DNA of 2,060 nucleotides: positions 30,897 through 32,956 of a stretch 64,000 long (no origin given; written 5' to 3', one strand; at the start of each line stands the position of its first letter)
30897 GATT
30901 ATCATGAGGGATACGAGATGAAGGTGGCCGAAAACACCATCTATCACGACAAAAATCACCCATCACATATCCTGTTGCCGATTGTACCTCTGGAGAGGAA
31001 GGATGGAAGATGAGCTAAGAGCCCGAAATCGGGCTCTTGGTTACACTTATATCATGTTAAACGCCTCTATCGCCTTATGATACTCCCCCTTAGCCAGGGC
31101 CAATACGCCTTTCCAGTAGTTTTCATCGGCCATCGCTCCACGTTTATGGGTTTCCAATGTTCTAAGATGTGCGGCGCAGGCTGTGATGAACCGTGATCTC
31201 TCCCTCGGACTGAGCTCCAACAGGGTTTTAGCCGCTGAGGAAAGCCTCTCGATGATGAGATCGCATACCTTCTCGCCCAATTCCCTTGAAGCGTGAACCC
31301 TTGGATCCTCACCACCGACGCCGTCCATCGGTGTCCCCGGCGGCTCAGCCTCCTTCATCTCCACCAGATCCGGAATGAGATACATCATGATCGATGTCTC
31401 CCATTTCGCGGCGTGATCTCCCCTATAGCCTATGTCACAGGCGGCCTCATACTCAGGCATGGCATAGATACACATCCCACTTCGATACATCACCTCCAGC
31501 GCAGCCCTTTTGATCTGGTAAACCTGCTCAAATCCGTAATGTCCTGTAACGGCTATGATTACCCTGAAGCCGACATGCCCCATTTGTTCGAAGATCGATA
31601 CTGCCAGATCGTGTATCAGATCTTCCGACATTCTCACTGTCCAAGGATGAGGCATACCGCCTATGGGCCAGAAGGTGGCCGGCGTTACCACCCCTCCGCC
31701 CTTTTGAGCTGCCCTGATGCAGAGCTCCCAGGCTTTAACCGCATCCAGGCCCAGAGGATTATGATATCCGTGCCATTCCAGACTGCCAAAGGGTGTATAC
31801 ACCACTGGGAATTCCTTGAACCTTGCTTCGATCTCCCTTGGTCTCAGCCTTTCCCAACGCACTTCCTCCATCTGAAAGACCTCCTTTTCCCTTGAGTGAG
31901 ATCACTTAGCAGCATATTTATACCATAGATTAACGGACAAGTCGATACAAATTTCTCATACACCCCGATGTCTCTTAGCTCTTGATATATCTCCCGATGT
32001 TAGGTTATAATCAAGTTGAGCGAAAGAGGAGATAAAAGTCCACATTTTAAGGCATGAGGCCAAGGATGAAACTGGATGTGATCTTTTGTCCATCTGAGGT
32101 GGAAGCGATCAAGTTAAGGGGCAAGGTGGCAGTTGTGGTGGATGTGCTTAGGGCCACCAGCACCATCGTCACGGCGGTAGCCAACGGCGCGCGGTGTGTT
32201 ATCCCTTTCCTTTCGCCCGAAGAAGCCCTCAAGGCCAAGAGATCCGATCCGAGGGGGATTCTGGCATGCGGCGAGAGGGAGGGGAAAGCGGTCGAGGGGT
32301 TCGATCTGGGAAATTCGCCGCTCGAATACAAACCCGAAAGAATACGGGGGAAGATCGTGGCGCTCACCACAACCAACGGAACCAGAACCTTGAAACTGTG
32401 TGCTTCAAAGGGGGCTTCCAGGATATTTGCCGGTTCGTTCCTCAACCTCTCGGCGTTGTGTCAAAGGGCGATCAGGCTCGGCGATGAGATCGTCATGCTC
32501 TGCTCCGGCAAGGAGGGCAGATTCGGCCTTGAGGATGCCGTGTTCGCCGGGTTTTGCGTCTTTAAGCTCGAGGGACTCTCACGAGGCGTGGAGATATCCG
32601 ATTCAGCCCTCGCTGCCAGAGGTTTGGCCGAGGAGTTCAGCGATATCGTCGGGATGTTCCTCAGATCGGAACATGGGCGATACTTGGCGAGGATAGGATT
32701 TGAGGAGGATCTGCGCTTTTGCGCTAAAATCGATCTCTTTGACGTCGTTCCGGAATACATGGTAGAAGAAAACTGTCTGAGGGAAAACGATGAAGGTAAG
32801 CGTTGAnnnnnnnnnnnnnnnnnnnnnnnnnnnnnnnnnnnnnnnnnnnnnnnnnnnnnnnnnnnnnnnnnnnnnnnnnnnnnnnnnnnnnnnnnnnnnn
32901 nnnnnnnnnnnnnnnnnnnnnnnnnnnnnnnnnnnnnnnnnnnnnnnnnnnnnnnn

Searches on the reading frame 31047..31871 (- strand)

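Call 71: search_protein_families(library=pfam, proteins=[window:31047-31871:-])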
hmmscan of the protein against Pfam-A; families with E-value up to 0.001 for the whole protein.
window:31047-31871:- (274 aa): 1 family
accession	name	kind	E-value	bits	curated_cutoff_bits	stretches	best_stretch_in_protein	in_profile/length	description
PF02633.19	Creatininase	-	2.2e-30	106.3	31.3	1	9-210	3-234/238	Creatinine amidohydrolase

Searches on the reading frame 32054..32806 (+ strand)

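Call 71: search_protein_families(library=pfam, proteins=[window:32054-32806:+])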
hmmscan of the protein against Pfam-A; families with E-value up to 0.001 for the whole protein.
window:32054-32806:+ (250 aa): 1 family
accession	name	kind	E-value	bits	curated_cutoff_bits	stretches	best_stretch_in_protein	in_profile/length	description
PF04029.19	2-ph_phosp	-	5.3e-75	251.9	26.4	1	13-235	4-223/226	2-phosphosulpholactate phosphatase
